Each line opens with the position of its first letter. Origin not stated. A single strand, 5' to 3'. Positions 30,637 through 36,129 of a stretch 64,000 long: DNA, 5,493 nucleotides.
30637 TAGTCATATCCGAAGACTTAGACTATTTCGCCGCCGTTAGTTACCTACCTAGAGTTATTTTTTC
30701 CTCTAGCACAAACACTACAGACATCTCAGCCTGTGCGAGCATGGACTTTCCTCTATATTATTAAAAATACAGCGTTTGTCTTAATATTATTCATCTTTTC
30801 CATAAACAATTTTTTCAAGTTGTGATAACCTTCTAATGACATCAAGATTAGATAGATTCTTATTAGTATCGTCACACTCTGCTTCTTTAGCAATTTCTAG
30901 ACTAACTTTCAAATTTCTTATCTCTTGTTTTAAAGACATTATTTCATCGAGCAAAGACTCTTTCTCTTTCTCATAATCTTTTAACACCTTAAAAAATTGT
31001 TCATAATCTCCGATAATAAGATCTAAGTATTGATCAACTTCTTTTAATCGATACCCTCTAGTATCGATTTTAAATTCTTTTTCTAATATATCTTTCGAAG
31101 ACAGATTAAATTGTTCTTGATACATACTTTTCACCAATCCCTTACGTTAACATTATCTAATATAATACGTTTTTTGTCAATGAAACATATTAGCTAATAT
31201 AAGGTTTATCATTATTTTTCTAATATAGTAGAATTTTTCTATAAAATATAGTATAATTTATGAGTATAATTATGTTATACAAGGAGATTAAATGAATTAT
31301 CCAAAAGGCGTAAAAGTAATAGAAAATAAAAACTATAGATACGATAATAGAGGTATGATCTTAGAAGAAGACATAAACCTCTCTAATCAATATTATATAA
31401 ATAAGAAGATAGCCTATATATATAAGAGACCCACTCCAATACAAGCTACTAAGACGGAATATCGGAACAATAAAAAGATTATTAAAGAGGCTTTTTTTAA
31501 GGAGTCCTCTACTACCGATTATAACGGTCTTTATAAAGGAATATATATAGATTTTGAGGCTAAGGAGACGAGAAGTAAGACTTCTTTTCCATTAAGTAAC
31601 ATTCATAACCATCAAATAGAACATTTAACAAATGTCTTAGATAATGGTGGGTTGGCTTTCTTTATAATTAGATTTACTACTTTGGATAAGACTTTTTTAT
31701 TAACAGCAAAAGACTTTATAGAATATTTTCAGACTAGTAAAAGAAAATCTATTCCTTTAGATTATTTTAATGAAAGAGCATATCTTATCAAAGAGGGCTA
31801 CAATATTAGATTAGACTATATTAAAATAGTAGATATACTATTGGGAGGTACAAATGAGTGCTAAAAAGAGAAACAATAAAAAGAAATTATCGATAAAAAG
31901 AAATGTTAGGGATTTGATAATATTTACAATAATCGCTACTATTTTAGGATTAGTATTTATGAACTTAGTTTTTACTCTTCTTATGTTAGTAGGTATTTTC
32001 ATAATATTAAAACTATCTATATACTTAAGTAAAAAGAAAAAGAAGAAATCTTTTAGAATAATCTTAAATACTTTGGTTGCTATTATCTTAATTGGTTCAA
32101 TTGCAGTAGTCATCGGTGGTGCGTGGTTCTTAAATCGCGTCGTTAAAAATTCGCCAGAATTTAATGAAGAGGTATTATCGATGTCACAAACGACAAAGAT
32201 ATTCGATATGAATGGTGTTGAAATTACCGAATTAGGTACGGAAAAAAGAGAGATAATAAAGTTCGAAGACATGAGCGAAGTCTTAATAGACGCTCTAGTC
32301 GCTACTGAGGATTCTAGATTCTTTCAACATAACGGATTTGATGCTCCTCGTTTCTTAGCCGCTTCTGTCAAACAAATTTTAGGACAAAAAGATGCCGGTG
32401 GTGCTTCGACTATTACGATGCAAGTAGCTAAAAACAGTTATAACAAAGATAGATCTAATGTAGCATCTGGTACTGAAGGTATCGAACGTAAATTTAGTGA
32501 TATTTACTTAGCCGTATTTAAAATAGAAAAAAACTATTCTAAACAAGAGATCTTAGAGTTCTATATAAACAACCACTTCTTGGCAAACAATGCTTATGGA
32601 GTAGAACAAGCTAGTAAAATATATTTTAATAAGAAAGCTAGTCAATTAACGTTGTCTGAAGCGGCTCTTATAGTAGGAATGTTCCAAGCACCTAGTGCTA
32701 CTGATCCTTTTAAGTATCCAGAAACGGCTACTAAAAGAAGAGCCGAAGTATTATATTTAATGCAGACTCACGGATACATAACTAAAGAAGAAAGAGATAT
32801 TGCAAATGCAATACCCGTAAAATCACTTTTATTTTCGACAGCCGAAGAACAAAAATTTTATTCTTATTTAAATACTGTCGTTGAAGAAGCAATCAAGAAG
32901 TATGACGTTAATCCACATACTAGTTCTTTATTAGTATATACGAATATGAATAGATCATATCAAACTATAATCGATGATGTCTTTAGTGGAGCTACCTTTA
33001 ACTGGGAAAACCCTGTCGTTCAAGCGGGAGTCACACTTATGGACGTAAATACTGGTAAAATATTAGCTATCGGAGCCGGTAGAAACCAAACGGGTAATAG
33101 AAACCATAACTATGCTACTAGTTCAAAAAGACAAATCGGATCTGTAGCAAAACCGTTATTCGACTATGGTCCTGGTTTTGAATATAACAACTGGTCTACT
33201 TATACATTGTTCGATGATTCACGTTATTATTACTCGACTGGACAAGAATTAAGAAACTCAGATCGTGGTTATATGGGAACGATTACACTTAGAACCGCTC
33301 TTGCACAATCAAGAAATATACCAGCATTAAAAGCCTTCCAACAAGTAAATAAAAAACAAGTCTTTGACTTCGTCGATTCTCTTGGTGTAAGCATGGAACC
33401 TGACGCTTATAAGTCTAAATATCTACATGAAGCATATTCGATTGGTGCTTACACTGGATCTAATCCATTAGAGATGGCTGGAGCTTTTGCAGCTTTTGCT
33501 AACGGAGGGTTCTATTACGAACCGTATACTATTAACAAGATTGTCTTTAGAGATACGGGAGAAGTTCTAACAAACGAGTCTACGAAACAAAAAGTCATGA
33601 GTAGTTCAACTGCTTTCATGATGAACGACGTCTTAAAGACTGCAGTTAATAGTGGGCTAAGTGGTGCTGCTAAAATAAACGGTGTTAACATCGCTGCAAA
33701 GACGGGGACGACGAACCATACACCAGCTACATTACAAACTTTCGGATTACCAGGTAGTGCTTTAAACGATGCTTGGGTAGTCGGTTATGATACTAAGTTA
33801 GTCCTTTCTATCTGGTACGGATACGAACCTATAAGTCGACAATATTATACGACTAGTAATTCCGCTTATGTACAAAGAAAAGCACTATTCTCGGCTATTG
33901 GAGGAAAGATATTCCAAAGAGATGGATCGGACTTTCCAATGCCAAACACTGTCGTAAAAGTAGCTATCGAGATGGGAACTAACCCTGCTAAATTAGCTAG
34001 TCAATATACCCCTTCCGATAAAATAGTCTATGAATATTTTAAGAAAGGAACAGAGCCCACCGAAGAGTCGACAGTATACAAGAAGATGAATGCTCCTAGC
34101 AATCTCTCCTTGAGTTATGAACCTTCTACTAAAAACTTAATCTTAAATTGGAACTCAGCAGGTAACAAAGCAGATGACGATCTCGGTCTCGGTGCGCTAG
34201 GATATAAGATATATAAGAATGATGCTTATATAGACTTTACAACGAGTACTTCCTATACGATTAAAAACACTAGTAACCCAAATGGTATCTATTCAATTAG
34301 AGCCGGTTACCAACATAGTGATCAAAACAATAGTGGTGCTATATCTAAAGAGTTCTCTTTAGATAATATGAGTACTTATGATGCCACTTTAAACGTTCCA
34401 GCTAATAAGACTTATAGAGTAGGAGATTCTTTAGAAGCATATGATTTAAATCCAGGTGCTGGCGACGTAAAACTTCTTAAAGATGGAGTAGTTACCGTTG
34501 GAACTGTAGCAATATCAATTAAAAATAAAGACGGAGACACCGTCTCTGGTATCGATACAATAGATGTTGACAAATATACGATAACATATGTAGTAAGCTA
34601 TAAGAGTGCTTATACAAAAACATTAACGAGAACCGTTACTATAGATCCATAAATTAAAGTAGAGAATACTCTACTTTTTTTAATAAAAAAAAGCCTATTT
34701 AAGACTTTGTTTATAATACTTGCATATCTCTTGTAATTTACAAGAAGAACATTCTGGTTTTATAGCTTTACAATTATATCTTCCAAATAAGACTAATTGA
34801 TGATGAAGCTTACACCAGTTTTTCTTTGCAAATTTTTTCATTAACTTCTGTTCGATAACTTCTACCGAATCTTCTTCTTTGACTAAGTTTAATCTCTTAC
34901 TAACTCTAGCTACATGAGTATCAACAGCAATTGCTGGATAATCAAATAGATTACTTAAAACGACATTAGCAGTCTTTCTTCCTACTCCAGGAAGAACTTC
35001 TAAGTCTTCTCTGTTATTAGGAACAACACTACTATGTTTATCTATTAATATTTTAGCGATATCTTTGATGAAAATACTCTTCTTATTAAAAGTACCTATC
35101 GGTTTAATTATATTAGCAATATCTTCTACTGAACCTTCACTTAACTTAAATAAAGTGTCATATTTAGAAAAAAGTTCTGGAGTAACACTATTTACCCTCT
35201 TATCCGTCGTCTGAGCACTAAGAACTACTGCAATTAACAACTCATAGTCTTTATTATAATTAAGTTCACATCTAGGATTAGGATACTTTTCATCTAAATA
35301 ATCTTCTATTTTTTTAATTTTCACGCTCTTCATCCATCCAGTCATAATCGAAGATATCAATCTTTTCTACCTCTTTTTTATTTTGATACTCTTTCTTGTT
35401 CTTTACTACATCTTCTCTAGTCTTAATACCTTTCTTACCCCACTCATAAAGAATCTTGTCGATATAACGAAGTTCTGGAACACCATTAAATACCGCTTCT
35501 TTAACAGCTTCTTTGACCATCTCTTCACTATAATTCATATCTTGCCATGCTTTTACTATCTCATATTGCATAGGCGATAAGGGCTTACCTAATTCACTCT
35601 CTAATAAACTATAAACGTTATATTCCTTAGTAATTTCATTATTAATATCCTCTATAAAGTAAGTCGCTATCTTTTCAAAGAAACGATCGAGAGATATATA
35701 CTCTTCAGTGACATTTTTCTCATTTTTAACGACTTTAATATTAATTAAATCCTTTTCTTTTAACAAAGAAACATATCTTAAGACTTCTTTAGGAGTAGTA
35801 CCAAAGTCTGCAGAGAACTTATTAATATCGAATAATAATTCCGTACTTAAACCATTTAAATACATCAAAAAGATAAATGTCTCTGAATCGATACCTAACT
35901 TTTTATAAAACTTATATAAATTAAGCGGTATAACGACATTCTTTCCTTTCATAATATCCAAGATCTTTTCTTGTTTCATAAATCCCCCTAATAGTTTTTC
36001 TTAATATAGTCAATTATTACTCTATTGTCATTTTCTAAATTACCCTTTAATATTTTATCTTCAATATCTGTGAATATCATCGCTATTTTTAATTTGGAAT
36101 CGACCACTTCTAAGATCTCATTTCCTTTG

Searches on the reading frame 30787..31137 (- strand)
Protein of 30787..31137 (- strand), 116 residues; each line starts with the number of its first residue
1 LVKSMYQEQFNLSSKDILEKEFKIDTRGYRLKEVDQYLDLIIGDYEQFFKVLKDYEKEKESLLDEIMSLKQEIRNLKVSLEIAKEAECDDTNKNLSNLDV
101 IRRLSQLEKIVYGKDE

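Call 25: search_protein_families(library=pfam, proteins=[window:30787-31137:-], max_evalue=0.001)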
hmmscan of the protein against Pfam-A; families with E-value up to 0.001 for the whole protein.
window:30787-31137:- (116 aa): 2 families
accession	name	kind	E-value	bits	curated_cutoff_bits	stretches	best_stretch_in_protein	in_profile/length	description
PF05103.18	DivIVA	-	2.5e-11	44.1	28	1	12-87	1-76/131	DivIVA protein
PF05615.18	THOC7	-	0.00096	19.9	28.7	0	52-85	75-108/136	Tho complex subunit 7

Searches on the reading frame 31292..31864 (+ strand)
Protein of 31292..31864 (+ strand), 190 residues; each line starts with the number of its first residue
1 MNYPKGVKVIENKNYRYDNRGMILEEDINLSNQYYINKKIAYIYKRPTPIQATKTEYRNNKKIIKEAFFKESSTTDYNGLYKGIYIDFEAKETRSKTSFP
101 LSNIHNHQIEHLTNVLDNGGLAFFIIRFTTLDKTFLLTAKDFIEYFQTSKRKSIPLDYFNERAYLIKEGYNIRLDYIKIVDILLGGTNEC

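Call 25: search_protein_families(library=pfam, proteins=[window:31292-31864:+], max_evalue=0.001)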
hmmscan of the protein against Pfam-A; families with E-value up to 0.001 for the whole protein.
window:31292-31864:+ (190 aa): 1 family
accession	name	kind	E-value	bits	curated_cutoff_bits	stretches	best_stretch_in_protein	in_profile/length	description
PF03838.20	RecU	-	2.2e-58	197.2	25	1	20-181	1-162/162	Recombination protein U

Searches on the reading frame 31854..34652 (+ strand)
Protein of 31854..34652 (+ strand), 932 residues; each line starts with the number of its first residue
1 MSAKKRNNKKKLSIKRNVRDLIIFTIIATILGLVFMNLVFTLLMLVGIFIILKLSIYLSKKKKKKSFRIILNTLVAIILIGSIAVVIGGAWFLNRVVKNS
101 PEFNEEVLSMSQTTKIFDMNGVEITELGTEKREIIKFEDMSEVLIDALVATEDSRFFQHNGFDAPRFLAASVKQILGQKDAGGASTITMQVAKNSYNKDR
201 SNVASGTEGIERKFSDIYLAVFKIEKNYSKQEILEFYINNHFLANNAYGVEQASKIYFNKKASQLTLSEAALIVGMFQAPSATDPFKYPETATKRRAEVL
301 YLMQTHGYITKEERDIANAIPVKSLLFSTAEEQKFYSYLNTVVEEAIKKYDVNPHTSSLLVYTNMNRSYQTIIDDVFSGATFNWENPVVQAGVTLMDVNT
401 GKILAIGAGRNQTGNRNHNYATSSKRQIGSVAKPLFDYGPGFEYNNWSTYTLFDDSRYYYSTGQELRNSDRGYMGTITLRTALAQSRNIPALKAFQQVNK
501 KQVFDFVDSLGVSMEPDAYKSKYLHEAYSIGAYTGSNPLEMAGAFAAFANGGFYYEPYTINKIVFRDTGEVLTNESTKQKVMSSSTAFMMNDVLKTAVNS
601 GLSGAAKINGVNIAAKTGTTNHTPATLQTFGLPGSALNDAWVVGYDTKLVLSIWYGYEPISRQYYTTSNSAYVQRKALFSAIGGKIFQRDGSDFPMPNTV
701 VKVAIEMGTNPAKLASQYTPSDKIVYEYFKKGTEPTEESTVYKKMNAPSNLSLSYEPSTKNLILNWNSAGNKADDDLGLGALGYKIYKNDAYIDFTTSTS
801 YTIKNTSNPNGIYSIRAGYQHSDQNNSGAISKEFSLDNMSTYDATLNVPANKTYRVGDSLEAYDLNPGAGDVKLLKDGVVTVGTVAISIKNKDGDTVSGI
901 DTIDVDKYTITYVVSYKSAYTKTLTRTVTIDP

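Call 25: search_protein_families(library=pfam, proteins=[window:31854-34652:+], max_evalue=0.001)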
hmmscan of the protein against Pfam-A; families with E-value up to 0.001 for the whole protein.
window:31854-34652:+ (932 aa): 2 families
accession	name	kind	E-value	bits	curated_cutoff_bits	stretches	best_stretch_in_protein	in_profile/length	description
PF00912.28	Transgly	-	5.1e-53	179.6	27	1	122-303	3-177/178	Transglycosylase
PF00905.27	Transpeptidase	-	1.1e-33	117.2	22.1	1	392-647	2-266/299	Penicillin binding protein transpeptidase domain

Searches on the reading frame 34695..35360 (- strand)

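Call 25: search_protein_families(library=pfam, proteins=[window:34695-35360:-], max_evalue=0.001)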
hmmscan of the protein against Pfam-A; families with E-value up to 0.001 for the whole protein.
window:34695-35360:- (221 aa): 2 families
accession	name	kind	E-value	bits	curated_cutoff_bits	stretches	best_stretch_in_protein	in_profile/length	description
PF00730.31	HhH-GPD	-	9.1e-24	84.3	26.2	1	43-178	1-107/108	HhH-GPD superfamily base excision DNA repair protein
PF00633.29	HHH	-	1.1e-07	31.8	24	1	109-136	2-29/30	Helix-hairpin-helix motif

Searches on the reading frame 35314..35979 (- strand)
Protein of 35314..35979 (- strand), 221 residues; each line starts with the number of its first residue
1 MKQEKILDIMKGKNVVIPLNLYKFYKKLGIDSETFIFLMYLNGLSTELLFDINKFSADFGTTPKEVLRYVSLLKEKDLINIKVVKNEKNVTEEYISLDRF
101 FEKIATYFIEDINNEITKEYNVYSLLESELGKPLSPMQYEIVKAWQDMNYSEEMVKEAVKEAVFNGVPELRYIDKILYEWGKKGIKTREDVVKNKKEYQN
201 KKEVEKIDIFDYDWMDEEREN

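Call 25: search_protein_families(library=pfam, proteins=[window:35314-35979:-], max_evalue=0.001)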
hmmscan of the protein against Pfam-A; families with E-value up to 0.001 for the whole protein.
window:35314-35979:- (221 aa): 2 families
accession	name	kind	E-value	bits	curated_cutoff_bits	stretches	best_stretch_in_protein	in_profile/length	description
PF07261.16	DnaB_2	-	8e-21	74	22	1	125-193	3-72/74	Replication initiation and membrane attachment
PF21984.2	DnaD_N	-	6.4e-08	33.2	27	1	17-110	1-96/101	DnaD N-terminal domain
